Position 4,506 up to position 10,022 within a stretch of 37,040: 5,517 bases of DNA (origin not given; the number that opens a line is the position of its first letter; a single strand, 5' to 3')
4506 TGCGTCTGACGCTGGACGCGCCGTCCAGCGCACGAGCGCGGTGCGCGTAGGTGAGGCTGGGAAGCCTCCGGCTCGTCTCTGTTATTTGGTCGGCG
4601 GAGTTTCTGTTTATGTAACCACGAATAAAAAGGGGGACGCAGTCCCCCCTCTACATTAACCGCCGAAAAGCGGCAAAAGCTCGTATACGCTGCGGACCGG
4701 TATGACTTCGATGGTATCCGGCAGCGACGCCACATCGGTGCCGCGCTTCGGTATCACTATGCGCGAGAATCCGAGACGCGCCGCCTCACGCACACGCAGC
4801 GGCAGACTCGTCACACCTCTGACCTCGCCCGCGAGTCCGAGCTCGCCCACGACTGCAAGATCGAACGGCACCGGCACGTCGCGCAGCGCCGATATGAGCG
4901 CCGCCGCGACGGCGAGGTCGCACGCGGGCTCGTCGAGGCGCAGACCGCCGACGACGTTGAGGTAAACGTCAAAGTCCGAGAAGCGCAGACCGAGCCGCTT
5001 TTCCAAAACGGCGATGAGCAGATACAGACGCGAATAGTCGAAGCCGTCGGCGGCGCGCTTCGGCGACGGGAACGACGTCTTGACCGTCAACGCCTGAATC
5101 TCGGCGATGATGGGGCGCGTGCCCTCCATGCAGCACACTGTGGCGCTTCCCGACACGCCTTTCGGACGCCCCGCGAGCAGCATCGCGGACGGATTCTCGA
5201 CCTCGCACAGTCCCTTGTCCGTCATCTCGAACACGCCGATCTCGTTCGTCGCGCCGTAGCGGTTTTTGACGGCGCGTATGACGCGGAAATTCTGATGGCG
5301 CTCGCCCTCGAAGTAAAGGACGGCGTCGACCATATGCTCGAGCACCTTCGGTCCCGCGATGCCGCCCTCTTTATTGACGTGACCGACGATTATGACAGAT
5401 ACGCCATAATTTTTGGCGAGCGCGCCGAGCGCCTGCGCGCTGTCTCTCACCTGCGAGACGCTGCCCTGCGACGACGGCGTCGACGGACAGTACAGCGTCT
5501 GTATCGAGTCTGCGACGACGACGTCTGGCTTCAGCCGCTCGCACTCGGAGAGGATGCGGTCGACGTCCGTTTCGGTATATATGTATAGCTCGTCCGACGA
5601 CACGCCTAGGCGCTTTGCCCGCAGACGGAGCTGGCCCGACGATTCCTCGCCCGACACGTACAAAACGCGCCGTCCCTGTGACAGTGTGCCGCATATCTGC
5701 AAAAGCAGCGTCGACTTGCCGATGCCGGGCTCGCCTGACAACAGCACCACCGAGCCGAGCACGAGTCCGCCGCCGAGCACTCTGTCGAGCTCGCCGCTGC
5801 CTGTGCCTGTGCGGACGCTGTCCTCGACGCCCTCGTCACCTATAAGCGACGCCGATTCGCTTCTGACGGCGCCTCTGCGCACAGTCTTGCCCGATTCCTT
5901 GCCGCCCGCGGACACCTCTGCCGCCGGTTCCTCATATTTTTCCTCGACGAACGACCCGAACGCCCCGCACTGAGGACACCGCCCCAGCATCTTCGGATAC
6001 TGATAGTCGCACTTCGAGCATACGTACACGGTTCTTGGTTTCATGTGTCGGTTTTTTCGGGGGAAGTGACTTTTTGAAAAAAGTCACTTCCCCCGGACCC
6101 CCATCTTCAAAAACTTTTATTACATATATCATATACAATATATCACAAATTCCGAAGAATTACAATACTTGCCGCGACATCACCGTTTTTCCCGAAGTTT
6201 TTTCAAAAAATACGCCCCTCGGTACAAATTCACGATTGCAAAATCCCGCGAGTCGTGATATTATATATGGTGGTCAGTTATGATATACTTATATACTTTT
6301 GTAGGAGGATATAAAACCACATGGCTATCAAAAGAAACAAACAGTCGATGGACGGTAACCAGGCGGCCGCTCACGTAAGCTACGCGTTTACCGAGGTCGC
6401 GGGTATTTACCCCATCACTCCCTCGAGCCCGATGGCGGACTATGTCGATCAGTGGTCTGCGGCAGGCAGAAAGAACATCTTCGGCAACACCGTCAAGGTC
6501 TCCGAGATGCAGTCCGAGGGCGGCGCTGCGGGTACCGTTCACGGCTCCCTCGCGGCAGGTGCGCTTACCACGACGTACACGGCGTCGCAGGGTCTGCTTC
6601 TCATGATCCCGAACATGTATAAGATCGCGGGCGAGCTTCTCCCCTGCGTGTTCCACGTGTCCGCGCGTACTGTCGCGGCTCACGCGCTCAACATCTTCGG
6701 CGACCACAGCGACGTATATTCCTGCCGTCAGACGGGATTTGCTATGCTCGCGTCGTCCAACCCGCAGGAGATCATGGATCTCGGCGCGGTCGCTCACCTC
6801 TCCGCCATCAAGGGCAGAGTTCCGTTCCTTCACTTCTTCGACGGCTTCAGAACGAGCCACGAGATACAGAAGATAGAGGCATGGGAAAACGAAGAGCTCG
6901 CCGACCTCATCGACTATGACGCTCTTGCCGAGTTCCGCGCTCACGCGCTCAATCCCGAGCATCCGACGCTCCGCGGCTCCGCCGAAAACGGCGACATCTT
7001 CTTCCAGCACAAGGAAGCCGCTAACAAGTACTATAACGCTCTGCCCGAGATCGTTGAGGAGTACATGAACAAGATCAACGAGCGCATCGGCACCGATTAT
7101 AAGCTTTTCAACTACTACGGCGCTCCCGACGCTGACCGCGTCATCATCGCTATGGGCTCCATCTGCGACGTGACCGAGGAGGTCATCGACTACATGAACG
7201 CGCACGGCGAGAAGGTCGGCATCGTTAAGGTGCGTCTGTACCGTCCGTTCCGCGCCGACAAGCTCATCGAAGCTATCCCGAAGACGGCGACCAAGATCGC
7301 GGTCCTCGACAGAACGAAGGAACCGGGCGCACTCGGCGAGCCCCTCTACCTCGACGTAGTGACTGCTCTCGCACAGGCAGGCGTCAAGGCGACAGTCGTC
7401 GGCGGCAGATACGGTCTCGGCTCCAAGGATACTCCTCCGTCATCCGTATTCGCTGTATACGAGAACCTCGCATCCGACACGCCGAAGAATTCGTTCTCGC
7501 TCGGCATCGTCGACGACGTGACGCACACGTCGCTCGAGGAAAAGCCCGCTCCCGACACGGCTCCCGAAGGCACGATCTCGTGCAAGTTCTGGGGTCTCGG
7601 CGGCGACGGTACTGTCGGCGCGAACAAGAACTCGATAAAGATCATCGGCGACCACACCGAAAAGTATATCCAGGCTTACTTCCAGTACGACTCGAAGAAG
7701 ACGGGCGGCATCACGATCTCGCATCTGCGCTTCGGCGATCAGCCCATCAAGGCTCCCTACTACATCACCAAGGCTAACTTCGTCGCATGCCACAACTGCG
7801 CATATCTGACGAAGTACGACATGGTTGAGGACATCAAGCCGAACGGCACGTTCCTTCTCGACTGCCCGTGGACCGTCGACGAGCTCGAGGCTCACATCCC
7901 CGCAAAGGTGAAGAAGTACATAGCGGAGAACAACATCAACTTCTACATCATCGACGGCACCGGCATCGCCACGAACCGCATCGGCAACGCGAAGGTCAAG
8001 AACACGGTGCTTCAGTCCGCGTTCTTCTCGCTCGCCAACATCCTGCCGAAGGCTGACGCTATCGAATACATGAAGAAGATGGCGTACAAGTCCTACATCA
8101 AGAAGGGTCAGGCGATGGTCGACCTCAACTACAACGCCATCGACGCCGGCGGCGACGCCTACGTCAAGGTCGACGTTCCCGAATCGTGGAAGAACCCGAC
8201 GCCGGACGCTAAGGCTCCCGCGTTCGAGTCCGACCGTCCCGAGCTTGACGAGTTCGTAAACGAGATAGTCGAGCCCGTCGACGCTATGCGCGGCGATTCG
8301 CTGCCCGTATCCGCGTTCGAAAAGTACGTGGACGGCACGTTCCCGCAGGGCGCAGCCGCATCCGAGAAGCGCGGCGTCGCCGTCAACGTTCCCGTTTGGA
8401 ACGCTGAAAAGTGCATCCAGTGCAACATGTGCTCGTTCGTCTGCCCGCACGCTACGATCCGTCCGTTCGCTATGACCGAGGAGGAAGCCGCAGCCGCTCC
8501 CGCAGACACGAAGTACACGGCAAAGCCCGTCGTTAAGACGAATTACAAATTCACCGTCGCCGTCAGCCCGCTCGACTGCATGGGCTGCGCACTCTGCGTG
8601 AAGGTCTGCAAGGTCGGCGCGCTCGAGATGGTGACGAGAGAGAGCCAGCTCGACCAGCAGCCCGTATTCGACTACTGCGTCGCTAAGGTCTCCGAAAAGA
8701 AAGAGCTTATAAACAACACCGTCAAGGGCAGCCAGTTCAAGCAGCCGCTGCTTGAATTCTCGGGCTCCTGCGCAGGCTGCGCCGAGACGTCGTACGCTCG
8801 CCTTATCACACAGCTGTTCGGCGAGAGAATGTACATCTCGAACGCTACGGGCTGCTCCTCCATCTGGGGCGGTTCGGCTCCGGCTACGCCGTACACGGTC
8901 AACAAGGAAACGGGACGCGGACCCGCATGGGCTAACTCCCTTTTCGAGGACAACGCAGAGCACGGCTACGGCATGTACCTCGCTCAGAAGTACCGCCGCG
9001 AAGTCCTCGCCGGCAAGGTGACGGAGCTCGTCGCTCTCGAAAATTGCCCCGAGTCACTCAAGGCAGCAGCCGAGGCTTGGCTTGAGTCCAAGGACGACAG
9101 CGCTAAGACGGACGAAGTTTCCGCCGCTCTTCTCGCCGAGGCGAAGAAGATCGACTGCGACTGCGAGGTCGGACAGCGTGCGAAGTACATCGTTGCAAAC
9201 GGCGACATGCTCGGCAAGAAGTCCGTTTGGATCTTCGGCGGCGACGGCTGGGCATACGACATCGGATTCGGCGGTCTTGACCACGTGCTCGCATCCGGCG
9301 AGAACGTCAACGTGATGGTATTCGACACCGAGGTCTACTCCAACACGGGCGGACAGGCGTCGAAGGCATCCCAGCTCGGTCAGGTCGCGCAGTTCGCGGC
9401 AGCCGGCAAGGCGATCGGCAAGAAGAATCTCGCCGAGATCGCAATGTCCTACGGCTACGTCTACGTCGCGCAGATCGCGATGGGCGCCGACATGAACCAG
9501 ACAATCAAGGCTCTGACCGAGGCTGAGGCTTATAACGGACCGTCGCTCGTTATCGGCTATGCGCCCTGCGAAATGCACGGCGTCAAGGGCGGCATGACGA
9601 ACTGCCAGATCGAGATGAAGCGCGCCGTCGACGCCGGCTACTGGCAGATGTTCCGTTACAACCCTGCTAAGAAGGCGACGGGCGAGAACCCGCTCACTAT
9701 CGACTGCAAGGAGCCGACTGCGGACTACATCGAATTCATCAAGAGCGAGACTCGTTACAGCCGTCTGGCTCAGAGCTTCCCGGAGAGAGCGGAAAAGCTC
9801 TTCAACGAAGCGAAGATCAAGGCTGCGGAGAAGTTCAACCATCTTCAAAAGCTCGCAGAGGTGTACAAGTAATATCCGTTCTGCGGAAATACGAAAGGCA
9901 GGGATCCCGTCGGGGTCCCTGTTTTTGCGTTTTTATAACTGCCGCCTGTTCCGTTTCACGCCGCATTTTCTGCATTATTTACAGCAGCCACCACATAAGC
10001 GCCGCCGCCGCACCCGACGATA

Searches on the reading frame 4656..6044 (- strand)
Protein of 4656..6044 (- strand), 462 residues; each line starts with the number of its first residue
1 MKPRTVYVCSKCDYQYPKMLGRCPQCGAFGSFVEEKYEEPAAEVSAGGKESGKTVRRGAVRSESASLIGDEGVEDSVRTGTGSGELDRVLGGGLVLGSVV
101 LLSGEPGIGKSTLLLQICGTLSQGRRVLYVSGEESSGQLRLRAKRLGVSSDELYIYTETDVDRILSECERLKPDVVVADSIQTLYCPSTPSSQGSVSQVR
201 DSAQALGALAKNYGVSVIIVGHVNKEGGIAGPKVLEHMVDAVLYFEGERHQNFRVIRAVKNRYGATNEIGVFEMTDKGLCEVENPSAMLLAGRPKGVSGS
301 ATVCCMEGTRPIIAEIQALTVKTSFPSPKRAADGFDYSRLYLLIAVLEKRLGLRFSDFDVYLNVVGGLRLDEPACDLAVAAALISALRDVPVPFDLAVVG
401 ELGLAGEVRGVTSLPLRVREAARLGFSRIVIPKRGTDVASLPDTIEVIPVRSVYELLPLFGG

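Call 55: search_protein_families(library=pfam, proteins=[window:4656-6044:-], max_evalue=0.00001)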
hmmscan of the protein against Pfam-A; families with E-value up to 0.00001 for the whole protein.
window:4656-6044:- (462 aa): 7 families
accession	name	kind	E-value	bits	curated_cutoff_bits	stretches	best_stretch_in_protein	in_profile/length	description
PF13481.12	AAA_25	-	4.2e-18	66.1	27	1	88-227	24-194/195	AAA domain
PF06745.19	ATPase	-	1.2e-17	64.5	26.6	1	81-153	3-77/231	KaiC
PF18073.7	Zn_ribbon_LapB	-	4.9e-10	39.4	25.7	1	7-34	1-28/28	Rubredoxin metal binding domain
PF05362.19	Lon_C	-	1.7e-09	38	21.1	1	355-446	91-188/205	Lon protease (S16) C-terminal proteolytic domain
PF03796.21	DnaB_C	-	8.8e-08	32.3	27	0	81-142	4-66/255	DnaB-like helicase C terminal domain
PF13541.12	ChlI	-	1.3e-07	32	27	1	353-433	38-119/121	Subunit ChlI of Mg-chelatase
PF13401.12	AAA_22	-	8.3e-06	26.6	27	0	98-222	6-123/130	AAA domain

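Call 71: find_encoding_contigs(protein=window:4656-6044:-, flank=2500, max_places=8)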
Protein window:4656-6044:- (462 aa): no gene with exactly this product is on record in the collection.

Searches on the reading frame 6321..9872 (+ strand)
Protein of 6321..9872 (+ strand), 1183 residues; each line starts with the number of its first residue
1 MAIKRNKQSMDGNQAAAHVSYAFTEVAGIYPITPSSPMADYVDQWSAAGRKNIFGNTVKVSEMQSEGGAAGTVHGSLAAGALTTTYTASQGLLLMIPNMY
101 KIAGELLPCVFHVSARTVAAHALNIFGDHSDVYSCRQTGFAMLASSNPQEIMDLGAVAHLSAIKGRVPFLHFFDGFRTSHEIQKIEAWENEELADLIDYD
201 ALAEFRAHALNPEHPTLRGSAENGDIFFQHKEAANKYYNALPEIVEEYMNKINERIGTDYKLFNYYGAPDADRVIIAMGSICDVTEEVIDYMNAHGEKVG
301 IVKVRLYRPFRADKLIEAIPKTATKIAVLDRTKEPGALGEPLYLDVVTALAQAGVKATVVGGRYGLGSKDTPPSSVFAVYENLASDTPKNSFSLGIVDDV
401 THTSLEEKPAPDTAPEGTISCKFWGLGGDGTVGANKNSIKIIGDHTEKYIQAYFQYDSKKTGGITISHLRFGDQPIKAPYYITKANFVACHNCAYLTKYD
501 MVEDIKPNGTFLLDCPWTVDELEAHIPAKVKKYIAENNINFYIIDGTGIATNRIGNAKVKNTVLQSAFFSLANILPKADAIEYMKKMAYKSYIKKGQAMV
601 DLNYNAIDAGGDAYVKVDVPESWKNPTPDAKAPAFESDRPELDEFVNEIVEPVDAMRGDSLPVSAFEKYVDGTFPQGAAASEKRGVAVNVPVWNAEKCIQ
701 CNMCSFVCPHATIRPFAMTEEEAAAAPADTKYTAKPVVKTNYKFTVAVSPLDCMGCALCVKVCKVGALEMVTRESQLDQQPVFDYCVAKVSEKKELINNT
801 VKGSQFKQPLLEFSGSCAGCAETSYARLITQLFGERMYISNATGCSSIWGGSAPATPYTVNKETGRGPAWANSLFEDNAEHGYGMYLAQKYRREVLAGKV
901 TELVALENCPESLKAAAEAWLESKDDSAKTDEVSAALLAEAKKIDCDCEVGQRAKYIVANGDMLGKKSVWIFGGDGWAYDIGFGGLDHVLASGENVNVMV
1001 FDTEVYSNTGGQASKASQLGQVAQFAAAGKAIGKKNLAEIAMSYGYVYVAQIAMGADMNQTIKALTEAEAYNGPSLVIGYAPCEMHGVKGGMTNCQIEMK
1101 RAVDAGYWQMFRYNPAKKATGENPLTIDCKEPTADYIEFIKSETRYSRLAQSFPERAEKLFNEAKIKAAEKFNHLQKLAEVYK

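Call 67: search_protein_families(library=pfam, proteins=[window:6321-9872:+], max_evalue=0.00001)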
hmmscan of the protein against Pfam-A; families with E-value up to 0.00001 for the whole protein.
window:6321-9872:+ (1183 aa): 9 families
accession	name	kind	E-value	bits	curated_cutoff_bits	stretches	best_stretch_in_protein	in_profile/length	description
PF01855.24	POR_N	-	1e-77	261.4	27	1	21-249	4-230/231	Pyruvate flavodoxin/ferredoxin oxidoreductase, thiamine diP-bdg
PF01558.24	POR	-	3.3e-30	105.9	27.4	1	427-610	1-171/173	Pyruvate ferredoxin/flavodoxin oxidoreductase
PF10371.14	EKR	-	1.4e-19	70.1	27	1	630-687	3-55/55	Domain of unknown function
PF17147.9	PFOR_II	-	2.8e-16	60.2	27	1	271-372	1-98/102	Pyruvate:ferredoxin oxidoreductase core domain II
PF00037.32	Fer4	-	6.2e-10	38.9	21.1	0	691-713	1-23/24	4Fe-4S binding domain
PF02775.26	TPP_enzyme_C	-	6.6e-10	39.4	21.9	1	966-1077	46-149/151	Thiamine pyrophosphate enzyme, C-terminal TPP binding domain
PF12838.12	Fer4_7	-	6.2e-09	36.6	27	1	697-767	1-52/52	4Fe-4S dicluster domain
PF13237.11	Fer4_10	-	1.9e-06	28.2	25.5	1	694-763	5-52/53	4Fe-4S dicluster domain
PF13183.11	Fer4_8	-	4.2e-06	27.6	27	0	695-766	2-67/68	4Fe-4S dicluster domain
